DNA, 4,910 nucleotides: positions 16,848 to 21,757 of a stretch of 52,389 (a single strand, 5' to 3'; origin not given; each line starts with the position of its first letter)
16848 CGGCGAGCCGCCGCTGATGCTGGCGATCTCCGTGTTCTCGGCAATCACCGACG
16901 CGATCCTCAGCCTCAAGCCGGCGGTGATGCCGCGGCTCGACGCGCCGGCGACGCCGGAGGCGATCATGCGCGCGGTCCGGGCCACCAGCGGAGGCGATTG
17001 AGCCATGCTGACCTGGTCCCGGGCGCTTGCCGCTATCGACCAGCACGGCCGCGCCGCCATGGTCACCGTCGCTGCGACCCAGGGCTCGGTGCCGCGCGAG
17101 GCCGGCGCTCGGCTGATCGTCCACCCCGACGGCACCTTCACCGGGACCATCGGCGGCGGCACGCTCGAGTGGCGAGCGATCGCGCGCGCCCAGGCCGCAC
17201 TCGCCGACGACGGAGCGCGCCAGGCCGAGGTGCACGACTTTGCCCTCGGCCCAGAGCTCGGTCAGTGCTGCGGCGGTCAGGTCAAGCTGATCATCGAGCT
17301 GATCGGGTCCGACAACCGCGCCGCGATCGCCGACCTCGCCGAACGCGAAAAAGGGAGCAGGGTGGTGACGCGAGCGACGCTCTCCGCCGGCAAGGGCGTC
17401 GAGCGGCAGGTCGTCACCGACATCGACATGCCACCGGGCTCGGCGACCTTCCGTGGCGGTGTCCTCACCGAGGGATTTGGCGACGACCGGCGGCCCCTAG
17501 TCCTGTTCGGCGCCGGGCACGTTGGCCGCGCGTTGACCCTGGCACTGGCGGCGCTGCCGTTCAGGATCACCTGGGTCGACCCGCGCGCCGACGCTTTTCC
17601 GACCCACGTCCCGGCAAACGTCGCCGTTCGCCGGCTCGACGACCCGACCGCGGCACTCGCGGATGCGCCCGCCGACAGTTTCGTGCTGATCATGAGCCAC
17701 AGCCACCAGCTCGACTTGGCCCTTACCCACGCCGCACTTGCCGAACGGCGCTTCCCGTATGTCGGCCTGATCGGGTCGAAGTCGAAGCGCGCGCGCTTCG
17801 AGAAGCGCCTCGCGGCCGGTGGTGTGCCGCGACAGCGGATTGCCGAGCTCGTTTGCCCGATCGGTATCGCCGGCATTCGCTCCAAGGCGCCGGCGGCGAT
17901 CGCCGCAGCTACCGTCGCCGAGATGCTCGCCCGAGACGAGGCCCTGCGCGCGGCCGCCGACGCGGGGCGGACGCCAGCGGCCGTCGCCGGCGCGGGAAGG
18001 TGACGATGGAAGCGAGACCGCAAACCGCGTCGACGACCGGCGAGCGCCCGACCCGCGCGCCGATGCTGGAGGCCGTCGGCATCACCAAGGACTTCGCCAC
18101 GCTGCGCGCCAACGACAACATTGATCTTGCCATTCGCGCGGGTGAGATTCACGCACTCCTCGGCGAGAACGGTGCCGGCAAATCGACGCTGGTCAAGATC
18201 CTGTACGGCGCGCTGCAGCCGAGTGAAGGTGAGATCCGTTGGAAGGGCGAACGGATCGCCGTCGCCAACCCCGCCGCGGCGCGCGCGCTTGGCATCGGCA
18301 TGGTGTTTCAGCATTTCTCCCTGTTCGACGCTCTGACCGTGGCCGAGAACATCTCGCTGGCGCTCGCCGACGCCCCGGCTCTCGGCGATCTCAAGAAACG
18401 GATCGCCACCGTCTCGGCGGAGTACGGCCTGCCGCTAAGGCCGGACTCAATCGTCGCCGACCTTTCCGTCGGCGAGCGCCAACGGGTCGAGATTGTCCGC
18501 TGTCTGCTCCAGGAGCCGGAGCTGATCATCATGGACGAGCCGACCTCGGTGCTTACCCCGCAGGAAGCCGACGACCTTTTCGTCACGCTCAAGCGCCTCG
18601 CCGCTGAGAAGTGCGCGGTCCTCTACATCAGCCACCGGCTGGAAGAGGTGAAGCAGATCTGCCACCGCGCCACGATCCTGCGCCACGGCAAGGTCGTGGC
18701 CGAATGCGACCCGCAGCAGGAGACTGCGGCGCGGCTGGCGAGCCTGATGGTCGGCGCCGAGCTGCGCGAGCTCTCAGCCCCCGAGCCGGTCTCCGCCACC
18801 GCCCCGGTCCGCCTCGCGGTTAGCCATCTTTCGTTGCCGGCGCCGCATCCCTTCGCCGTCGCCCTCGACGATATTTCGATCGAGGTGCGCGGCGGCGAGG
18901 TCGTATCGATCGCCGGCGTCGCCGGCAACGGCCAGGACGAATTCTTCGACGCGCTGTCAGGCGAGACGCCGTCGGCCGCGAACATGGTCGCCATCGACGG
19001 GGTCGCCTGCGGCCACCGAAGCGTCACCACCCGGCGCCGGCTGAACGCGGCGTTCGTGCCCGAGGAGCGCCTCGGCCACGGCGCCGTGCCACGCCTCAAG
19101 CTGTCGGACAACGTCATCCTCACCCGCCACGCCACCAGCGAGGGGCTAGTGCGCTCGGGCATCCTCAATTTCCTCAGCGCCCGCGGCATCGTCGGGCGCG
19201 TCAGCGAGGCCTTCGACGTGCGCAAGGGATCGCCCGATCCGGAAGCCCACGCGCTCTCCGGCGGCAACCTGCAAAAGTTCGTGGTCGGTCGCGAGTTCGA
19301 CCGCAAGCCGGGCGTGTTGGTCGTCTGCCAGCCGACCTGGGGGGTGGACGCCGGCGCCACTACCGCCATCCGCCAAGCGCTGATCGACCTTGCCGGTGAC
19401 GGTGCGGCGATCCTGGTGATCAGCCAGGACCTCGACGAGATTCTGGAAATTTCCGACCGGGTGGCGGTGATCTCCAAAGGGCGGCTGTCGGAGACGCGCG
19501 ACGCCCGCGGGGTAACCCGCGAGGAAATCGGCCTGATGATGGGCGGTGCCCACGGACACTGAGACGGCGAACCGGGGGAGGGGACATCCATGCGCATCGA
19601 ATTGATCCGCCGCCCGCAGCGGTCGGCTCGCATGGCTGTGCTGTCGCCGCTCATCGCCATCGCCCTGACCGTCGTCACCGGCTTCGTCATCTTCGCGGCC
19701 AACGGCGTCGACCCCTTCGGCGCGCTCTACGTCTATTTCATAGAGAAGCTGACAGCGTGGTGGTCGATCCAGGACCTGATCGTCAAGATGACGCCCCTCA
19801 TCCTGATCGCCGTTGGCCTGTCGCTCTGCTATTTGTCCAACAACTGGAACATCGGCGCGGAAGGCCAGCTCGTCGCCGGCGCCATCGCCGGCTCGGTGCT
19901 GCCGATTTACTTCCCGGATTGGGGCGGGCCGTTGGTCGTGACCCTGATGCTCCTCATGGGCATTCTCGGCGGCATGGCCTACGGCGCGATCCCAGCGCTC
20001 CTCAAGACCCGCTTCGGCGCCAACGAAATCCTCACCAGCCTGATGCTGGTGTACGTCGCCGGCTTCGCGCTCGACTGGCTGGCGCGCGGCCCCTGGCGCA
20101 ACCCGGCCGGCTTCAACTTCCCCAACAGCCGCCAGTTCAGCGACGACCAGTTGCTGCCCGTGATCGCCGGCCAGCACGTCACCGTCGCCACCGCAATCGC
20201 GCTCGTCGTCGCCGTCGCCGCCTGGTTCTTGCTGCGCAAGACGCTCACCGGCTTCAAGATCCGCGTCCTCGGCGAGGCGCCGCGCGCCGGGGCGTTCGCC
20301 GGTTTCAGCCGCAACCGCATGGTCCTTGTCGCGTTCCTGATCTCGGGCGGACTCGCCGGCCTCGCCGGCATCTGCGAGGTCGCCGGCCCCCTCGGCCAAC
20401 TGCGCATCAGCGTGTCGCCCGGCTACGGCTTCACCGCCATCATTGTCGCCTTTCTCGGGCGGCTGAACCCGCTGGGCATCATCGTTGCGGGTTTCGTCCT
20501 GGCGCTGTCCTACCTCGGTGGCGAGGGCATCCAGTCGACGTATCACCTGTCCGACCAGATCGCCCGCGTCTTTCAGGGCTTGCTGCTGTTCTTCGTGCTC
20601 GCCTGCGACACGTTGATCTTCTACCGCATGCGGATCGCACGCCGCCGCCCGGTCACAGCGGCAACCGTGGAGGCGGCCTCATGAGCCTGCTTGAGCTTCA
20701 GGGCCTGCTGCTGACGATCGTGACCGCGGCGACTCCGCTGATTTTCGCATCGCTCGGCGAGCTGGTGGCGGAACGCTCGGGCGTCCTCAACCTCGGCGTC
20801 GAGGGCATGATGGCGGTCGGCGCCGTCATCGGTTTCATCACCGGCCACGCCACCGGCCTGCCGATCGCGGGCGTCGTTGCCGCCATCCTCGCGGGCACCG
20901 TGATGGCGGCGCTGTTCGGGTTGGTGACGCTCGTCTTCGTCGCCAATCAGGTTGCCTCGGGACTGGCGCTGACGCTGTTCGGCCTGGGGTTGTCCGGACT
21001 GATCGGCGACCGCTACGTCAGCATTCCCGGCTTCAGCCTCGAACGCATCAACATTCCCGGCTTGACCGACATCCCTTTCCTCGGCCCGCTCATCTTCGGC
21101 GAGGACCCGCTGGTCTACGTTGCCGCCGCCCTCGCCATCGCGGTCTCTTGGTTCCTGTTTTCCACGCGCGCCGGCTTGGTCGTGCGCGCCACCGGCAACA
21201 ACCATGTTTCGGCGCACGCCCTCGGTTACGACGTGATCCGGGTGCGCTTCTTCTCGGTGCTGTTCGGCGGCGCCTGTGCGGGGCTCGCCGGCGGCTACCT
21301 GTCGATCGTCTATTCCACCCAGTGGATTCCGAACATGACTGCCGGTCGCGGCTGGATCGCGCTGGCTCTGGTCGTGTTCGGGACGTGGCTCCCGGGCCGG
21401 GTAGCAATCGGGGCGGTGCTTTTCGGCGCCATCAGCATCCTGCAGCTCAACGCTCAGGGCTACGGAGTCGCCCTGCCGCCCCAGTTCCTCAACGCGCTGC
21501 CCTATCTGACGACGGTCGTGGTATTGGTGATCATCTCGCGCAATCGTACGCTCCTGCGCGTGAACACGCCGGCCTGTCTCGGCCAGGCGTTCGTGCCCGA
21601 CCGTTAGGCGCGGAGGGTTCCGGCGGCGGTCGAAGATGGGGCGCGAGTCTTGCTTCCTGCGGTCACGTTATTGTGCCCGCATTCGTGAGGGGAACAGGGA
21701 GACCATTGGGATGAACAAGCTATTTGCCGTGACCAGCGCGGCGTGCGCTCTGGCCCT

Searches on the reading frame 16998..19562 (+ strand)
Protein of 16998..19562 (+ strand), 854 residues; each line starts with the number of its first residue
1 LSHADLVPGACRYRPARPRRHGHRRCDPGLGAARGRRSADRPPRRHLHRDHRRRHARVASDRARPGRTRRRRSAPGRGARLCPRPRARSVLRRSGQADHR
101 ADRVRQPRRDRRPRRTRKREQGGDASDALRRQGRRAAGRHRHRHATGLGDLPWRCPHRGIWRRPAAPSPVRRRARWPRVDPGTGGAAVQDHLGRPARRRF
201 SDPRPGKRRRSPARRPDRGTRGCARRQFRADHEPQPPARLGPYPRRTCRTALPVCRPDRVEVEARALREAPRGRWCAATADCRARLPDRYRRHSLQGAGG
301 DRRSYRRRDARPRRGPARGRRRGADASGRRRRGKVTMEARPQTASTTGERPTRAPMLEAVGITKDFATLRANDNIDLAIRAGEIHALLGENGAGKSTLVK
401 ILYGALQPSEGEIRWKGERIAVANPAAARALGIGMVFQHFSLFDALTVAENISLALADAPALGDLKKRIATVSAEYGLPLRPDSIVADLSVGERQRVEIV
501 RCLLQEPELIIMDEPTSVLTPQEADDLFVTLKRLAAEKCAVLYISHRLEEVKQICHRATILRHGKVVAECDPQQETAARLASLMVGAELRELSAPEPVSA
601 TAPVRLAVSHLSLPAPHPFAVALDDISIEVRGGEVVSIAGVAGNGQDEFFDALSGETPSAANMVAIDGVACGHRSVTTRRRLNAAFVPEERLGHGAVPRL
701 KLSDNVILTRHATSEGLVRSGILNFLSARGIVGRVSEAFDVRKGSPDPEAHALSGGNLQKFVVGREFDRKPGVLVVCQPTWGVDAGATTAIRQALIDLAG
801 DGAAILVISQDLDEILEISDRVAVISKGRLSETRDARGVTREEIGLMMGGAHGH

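Call 64: search_protein_families(library=ncbifam, proteins=[window:16998-19562:+], max_evalue=1e-20)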
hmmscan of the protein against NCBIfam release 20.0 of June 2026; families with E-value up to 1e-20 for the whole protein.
window:16998-19562:+ (854 aa): 141 families (the best 25 are shown)
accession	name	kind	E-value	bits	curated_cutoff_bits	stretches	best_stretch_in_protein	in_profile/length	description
NF047930.1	ABC_ATP_B6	equivalog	3e-120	402.2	670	1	357-849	3-509/510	putative B6 ABC transporter ATP-binding protein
NF010069.0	PRK13549.1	equivalog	4.9e-93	312.3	699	1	355-844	4-497/513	xylose ABC transporter ATP-binding protein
NF008442.0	PRK11288.1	equivalog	1e-91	307.8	689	1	353-835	4-482/504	L-arabinose ABC transporter ATP-binding protein AraG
NF011967.0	PRK15439.1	equivalog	2.4e-90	303.4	586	1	352-848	7-499/510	autoinducer 2 ABC transporter ATP-binding protein LsrA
NF008030.0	PRK10762.1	equivalog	2.1e-89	300.5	745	1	355-844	3-487/501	ribose ABC transporter ATP-binding protein RbsA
NF007253.0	PRK09700.1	equivalog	1.2e-88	298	772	1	355-844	4-502/510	D-allose ABC transporter ATP-binding protein AlsA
NF041861.1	YtfR_transport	equivalog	4.5e-86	289.2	850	1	356-829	1-471/492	galactofuranose ABC transporter, ATP-binding protein YtfR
TIGR02633.1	xylG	equivalog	6.7e-86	288.7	723.65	1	357-843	2-494/500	D-xylose ABC transporter ATP-binding protein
NF008215.0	PRK10982.1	equivalog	2.6e-82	277.1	828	1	353-844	10-498/506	galactose/methyl galactoside ABC transporter ATP-binding protein MglA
NF040905.2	GguA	equivalog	3.5e-81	273.1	810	1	356-844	1-496/500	multiple monosaccharide ABC transporter ATP-binding protein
TIGR01188.1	drrA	subfamily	2.6e-56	191.2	312.45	1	364-592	1-227/302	daunorubicin resistance ABC transporter, ATP-binding protein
TIGR03410.1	urea_trans_UrtE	equivalog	1e-54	185.4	285.8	1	371-581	15-225/230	urea ABC transporter ATP-binding subunit UrtE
TIGR04406.1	LPS_export_lptB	equivalog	3e-52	177.3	240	1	357-575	2-222/239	LPS export ABC transporter ATP-binding protein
TIGR03864.1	PQQ_ABC_ATP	hypoth_equivalog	4.1e-51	173.7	302.25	1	357-574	2-218/236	ABC transporter, ATP-binding subunit, PQQ-dependent alcohol dehydrogenase system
TIGR03269.1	met_CoM_red_A2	equivalog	1.7e-50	172.1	517.1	1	367-574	295-514/530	methyl coenzyme M reductase system, component A2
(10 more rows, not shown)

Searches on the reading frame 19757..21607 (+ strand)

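Call 64: search_protein_families(library=ncbifam, proteins=[window:19757-21607:+], max_evalue=1e-20)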
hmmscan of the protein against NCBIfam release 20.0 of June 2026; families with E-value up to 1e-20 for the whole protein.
window:19757-21607:+ (616 aa): 1 family
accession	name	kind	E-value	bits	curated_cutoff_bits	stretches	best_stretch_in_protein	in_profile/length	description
NF047928.1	ABC_B6_perm_1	equivalog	3.2e-52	177.6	465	1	310-612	6-306/311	putative B6 ABC transporter permease subunit 1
